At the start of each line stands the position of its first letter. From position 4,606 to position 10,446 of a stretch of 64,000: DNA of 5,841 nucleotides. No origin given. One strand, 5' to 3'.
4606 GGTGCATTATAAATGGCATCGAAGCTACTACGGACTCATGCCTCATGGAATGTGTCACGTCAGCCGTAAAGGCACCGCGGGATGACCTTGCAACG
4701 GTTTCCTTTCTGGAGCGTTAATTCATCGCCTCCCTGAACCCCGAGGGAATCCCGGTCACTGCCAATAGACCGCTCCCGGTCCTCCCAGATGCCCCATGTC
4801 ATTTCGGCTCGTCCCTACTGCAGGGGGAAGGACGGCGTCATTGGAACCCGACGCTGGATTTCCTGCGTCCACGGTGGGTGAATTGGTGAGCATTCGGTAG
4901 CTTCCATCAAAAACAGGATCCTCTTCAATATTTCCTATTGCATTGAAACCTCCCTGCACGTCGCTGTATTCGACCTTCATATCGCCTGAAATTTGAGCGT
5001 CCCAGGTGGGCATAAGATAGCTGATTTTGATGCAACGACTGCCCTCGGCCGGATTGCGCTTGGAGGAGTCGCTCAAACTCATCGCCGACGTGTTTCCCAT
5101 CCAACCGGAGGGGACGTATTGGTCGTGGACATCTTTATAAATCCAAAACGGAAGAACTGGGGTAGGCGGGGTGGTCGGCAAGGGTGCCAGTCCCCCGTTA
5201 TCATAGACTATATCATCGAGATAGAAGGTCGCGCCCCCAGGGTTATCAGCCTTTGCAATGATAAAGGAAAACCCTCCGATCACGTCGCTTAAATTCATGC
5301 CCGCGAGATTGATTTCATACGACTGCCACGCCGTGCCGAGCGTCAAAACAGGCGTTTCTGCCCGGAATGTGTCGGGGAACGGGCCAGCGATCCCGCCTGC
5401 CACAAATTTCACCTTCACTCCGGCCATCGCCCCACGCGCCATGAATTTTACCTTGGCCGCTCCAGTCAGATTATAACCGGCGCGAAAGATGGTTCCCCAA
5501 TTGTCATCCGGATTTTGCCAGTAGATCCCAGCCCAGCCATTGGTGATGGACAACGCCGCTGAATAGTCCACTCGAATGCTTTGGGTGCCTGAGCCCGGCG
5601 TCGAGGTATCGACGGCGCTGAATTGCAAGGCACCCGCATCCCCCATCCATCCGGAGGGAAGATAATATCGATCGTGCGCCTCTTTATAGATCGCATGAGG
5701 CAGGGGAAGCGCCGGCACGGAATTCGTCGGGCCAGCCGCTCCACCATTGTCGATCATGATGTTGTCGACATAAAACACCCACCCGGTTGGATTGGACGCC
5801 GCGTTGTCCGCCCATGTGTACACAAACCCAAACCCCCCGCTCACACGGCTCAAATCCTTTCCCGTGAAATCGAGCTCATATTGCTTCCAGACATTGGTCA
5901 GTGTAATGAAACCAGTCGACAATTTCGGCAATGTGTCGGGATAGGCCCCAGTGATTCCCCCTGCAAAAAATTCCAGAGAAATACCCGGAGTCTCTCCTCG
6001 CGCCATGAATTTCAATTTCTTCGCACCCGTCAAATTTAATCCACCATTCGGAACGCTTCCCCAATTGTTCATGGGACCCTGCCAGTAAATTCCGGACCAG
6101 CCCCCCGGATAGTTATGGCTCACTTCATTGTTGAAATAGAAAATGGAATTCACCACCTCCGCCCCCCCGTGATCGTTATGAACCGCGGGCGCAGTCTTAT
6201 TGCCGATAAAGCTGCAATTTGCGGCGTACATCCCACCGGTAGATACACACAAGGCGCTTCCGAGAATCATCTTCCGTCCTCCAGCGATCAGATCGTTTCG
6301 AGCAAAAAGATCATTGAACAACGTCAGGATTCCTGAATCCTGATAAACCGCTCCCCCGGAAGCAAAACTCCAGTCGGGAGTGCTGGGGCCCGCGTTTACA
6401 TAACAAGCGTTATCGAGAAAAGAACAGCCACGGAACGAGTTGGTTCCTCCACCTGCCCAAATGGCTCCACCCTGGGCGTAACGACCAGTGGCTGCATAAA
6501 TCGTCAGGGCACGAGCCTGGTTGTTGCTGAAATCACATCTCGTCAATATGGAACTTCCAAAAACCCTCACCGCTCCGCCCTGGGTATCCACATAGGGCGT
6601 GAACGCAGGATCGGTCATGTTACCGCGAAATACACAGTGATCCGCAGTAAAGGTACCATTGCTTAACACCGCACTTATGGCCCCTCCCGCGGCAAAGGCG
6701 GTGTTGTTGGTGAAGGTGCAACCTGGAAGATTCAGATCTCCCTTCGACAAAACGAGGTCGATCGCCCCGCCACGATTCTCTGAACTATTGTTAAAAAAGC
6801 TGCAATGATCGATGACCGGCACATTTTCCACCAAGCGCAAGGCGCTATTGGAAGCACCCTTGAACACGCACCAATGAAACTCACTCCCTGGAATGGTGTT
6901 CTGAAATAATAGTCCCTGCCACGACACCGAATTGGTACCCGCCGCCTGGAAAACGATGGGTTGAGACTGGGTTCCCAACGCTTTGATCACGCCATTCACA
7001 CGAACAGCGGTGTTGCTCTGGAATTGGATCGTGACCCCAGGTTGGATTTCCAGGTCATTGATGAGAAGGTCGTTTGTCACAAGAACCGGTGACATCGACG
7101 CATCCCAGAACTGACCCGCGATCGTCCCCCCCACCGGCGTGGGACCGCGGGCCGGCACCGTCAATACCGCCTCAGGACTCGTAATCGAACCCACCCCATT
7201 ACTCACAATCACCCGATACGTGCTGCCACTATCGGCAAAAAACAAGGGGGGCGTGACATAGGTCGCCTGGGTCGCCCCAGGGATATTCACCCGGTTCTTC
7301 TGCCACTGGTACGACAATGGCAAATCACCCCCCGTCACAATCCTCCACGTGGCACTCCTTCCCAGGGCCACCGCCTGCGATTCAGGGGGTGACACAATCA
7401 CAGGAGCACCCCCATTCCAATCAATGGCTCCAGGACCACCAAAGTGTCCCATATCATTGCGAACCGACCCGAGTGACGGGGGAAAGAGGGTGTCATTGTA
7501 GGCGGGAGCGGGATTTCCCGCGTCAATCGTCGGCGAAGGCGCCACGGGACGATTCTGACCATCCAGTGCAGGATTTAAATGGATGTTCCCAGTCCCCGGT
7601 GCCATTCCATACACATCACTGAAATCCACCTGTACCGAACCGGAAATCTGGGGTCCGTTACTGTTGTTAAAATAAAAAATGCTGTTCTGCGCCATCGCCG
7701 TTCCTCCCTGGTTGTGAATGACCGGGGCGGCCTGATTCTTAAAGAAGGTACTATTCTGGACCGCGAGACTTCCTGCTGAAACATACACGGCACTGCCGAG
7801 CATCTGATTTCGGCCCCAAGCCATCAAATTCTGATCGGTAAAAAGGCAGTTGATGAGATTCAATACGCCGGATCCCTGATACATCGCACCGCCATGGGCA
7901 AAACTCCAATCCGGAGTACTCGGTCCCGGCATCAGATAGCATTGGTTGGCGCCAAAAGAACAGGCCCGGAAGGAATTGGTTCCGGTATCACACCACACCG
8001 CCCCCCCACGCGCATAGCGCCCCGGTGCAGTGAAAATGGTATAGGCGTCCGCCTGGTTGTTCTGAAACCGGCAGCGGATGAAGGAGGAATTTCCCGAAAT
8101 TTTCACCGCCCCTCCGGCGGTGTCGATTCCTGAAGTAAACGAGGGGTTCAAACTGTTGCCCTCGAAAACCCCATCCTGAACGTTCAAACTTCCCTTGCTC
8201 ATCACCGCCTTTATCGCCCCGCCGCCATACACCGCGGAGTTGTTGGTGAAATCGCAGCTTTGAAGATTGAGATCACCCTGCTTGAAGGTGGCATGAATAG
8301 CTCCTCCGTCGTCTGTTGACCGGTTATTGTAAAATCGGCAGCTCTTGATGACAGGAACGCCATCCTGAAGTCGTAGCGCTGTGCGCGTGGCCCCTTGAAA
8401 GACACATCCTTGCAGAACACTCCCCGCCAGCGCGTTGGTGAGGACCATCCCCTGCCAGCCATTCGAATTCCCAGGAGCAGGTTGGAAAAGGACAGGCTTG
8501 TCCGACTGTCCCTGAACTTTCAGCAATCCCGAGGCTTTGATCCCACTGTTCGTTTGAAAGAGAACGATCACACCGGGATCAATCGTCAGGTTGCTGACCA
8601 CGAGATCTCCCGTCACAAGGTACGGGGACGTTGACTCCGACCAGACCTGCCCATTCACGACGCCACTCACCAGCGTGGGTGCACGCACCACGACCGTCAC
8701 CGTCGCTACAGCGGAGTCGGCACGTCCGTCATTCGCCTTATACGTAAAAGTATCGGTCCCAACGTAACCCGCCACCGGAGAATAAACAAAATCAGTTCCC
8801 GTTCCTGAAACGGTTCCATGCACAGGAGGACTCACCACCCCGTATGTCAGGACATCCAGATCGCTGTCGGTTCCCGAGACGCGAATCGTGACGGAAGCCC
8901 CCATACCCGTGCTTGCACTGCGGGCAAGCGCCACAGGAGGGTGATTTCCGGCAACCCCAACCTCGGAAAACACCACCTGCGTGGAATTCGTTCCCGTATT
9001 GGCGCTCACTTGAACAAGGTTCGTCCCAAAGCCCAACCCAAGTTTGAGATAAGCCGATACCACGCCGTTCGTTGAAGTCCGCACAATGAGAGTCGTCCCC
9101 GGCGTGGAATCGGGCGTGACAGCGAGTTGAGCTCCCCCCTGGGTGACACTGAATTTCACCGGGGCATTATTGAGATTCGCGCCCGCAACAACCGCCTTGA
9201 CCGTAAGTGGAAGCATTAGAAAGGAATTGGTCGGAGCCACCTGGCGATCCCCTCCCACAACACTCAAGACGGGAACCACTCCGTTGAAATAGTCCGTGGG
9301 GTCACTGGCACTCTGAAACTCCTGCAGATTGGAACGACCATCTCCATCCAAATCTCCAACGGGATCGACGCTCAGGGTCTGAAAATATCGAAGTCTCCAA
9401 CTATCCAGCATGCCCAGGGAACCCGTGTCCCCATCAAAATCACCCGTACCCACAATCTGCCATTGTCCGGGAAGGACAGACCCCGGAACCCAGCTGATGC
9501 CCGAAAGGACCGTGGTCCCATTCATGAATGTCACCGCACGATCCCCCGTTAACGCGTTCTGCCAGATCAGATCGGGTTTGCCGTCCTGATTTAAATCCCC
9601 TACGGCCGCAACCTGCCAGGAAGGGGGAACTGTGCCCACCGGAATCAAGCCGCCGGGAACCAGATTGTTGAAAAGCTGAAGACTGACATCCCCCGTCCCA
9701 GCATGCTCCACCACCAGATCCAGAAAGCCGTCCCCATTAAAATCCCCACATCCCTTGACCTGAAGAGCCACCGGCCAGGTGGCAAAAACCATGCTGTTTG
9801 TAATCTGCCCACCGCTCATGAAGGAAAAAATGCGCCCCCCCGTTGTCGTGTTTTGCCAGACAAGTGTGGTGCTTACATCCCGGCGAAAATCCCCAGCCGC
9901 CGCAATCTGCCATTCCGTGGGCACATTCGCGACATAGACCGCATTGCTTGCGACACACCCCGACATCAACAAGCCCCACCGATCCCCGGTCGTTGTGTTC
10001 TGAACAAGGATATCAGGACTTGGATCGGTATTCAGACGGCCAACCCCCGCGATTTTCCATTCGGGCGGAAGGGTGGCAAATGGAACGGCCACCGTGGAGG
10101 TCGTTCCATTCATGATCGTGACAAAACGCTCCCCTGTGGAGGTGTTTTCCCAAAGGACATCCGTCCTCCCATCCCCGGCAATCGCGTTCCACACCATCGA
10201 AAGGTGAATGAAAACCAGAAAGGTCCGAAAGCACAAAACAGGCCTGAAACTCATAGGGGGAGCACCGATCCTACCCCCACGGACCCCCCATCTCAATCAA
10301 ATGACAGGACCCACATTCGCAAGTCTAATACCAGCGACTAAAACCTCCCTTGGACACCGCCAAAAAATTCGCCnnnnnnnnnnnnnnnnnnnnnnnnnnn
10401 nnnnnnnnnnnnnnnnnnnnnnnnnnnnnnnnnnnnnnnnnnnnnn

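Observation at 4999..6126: Phase-shifted (circularly permuted) two-module cassette inserted into the second beta-helix of the 1832-aa protein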

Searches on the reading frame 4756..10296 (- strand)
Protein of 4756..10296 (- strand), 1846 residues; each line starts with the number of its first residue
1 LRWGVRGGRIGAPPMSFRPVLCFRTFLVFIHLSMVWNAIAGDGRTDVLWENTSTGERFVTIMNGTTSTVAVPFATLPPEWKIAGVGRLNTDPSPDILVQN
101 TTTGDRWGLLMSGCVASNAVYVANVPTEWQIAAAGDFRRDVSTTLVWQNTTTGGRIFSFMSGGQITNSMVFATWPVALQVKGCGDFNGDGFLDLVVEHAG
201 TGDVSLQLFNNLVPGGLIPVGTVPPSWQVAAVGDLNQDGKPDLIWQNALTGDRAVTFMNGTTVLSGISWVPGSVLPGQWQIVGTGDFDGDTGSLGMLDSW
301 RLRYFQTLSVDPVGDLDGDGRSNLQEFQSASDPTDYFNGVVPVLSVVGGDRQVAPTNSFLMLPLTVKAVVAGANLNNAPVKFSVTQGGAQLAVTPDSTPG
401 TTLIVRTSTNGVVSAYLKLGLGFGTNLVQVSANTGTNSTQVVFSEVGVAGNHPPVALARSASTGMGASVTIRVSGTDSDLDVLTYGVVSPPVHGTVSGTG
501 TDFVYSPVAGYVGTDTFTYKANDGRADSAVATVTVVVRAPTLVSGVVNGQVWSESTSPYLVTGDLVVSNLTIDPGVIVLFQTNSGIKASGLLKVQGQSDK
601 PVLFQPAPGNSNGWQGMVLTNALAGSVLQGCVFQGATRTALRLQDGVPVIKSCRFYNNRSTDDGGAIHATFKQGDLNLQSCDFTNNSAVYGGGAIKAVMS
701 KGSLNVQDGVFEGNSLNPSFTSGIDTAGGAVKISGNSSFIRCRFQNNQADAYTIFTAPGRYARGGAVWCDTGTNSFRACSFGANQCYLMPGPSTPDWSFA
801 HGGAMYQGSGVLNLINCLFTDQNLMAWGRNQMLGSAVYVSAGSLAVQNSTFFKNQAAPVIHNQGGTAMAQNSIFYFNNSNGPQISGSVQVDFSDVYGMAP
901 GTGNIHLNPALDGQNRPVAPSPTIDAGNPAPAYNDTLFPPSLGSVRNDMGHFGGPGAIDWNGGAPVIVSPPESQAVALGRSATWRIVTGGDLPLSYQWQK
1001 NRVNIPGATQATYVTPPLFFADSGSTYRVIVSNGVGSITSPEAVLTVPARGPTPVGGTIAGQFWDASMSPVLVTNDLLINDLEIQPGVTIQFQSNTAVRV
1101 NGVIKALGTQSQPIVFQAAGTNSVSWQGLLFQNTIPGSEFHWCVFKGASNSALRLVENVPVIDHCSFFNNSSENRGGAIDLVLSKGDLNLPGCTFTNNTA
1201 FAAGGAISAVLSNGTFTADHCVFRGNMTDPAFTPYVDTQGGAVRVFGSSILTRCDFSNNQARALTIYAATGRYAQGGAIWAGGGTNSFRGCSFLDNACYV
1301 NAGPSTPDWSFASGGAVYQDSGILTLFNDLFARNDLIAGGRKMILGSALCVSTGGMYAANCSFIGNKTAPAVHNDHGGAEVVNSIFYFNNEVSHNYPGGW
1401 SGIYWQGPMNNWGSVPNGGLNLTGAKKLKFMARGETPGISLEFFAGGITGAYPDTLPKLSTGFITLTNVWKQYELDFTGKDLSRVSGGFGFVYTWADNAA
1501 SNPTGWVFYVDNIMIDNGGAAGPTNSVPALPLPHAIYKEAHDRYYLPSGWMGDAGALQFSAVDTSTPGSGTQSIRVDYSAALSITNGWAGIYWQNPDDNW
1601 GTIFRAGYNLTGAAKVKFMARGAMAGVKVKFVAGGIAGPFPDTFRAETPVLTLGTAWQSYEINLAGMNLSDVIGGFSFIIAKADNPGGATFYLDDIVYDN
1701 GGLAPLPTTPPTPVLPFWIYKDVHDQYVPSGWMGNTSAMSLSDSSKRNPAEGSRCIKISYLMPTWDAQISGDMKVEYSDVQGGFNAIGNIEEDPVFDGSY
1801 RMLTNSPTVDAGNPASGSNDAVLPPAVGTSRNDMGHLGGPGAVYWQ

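Call 5: search_protein_families(library=pfam, proteins=[window:4756-10296:-], max_evalue=0.01)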
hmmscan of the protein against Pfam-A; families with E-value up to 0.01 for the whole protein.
window:4756-10296:- (1846 aa): 8 families
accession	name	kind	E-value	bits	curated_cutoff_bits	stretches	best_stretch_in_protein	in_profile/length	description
PF02415.23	Chlam_PMP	-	1e-14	53.4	20.6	0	652-670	1-19/19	Chlamydia polymorphic membrane protein (Chlamydia_PMP) repeat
PF17963.7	Big_9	-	1.5e-14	55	23.6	1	451-535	1-88/89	Bacterial Ig domain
PF13229.12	Beta_helix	-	1.7e-11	44.5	25.9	2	612-705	66-152/158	Right handed beta helix region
PF01839.29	FG-GAP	-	1.4e-09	38.1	22.1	1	227-245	2-20/37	FG-GAP repeat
PF13517.12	FG-GAP_3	-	1.5e-09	38.7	26.9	2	185-245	1-61/61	FG-GAP-like repeat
PF17892.7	Cadherin_5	-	2.2e-06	27.9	26.5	1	451-537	2-97/98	Cadherin-like domain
PF17803.7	Cadherin_4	-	0.00014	22.7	25.1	1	450-499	10-64/71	Bacterial cadherin-like domain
PF13927.12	Ig_3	-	0.0097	16.8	30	0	965-1033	2-78/78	Immunoglobulin domain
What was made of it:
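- On Pfam Beta_helix / Chlam_PMP (host domain): Chlam_PMP 53.4 bits (cut-off 20.6) and Beta_helix 44.5 bits (cut-off 25.9) (call 5).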

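Call 6: search_protein_families(library=ncbifam, proteins=[window:4756-10296:-], max_evalue=0.01)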
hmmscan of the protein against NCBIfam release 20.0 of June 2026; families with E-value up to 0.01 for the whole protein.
window:4756-10296:- (1846 aa): 2 families
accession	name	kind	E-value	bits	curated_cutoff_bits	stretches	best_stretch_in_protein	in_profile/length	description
NF012211.1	tand_rpt_95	domain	3e-07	30.3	90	1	475-538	21-85/98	tandem-95 repeat protein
TIGR01376.1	POMP_repeat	repeat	0.0086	15.9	15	0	1165-1179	5-19/28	polymorphic outer membrane protein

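Call 33: find_encoding_contigs(protein=window:4756-10197:-, flank=2000, max_places=4)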
Protein window:4756-10197:- (1813 aa): no gene with exactly this product is on record in the collection.

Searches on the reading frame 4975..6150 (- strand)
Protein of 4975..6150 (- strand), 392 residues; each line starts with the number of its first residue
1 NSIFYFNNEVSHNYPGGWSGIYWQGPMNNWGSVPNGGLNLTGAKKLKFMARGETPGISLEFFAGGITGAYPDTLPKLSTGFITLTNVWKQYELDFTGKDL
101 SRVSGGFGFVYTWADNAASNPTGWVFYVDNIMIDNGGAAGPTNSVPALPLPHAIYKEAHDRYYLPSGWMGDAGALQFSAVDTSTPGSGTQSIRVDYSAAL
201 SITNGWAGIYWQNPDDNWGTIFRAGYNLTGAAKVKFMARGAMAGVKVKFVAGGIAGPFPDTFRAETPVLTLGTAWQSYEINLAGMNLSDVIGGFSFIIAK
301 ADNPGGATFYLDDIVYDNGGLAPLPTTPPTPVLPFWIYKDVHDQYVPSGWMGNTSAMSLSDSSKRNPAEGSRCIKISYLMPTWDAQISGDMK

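Call 37: predict_structure(alignment_id=A3)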
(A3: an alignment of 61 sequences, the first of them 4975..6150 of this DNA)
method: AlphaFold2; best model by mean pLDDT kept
length: 392 residues; sequences in the alignment: 61
mean_pLDDT: 85.9   pTM: 0.61
mean pLDDT of the five models: 85.9, 85.5, 84.7, 84.0, 82.1
residues with pLDDT >= 90: 234; 70-90: 111; 50-70: 21; < 50: 26
segments of 3 or more residues with pLDDT < 50: 1-12, 323-325, 384-392
pLDDT, mean of each block of 10 residues (from residue 1): 28 65 89 87 94 91 95 96 93 96 95 78 87 79 75 84 90 95 92 94 90 94 91 97 98 96 98 98 96 97 98 93 57 82 80 84 81 84 45 31
secondary structure, 60 per line:
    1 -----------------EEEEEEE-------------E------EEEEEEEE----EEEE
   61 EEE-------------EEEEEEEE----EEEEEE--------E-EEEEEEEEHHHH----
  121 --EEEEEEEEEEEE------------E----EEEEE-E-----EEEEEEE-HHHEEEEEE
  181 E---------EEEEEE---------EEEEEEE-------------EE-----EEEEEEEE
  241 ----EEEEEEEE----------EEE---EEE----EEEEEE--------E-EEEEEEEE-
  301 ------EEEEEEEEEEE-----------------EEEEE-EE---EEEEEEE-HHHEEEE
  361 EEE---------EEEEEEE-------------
elements in order: E18-24 E45-52 E57-63 E77-84 E89-94 E105-112 H113-116 E123-134 E152-156 E164-170 E175-181 E191-196 E206-212 E233-240 E245-252 E263-265 E269-271 E276-281 E292-299 E307-317 E335-339 E346-352 E357-363 E373-379
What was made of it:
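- The AlphaFold2 model has mean pLDDT 85.9, and both fragments are confident (call 37). Both are confidently predicted as beta-strands (call 37).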

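Call 39: fold_search(model_id=the predicted structure, library=pdb)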
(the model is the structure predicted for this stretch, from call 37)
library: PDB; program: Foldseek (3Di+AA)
matches with E <= 10: 1374; with E <= 0.001: 93
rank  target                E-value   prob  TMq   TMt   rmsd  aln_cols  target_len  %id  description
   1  7kwb_B                1.5e-07  1.00  0.24  0.25  18.0       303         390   12  Surface glycan-binding protein B from Bacteroides thetaiotaomicron (released 2021-02-17)
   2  4xup_D                4.4e-07  1.00  0.31  0.36  11.1       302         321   12  Structure of the N-terminal CBM22-1-CBM22-2 tandem domain from Paenibacillus barcinonensis Xyn10C (released 2015-06-03)
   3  1wmx_B                8.5e-07  1.00  0.29  0.54   6.7       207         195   17  Crystal Structure of Family 30 Carbohydrate Binding Module (released 2004-08-03)
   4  4xup_A                8.5e-07  1.00  0.29  0.33  11.8       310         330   12  Structure of the N-terminal CBM22-1-CBM22-2 tandem domain from Paenibacillus barcinonensis Xyn10C (released 2015-06-03)
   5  6r3m_A                1.3e-06  1.00  0.28  0.57   4.9       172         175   17  Family 11 Carbohydrate-Binding Module from Clostridium thermocellum in complex with beta-1,3-1,4-mixed-linked tetrasac (released 2020-02-05)
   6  1v0a                  1.9e-06  1.00  0.28  0.58   6.0       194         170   17  Family 11 Carbohydrate-Binding Module of cellulosomal cellulase Lic26A-Cel5E of Clostridium thermocellum (released 2005-01-12)
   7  4xup_B                1.9e-06  1.00  0.27  0.32  13.2       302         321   12  Structure of the N-terminal CBM22-1-CBM22-2 tandem domain from Paenibacillus barcinonensis Xyn10C (released 2015-06-03)
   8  1wzx_B                2.1e-06  1.00  0.31  0.63   4.5       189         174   18  Crystal Structure of Family 30 Carbohydrate Binding Module. (released 2005-03-22)
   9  2y6j                  2.3e-06  1.00  0.19  0.39  13.4       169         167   16  X-2 engineered mutated CBM4-2 Carbohydrate Binding Module from a Thermostable Rhodothermus marinus Xylanase (released 2012-03-07)
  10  6r31_A                2.5e-06  1.00  0.30  0.62   5.0       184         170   16  Family 11 Carbohydrate-Binding Module from Clostridium thermocellum in complex with beta-1,3-1,4-mixed-linked tetrasac (released 2020-02-05)
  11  1wky                  2.8e-06  1.00  0.31  0.27   5.5       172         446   14  Crystal structure of alkaline mannanase from Bacillus sp. strain JAMB-602: catalytic domain and its Carbohydrate Binding (released 2005-06-15)
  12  1wmx_A                3.0e-06  1.00  0.29  0.60   6.1       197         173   17  Crystal Structure of Family 30 Carbohydrate Binding Module (released 2004-08-03)
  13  2y64_A                3.0e-06  1.00  0.19  0.38  13.0       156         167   17  Xylopentaose binding mutated (X-2 L110F) CBM4-2 Carbohydrate Binding Module from a Thermostable Rhodothermus marinus X (released 2012-03-07)
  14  4xup_F                3.0e-06  1.00  0.27  0.32  15.1       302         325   13  Structure of the N-terminal CBM22-1-CBM22-2 tandem domain from Paenibacillus barcinonensis Xyn10C (released 2015-06-03)
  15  4bj0_A                3.2e-06  1.00  0.19  0.39  13.5       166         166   17  Xyloglucan binding module (CBM4-2 X2-L110F) in complex with branched xyloses (released 2014-04-23)
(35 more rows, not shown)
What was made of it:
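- On CBM11 / CBM30 carbohydrate-binding modules: Foldseek: 1wzx_A TM 0.66 and rmsd 3.9; 6r31_A TM 0.62; probability 1.00 (call 39).
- Closest known: Engineered nested or permuted jelly-roll fusion. Same: It appeared among the structural matches (call 39, rank 20).
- The best structural matches are CBM30, CBM11, CBM22, CBM4 and CBM8 (call 39). Nested topology: the full-insert model gives a full-length native-order match to CBM30 entry 1wzx_A (189 columns, TM 0.66, rmsd 3.9; call 39).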
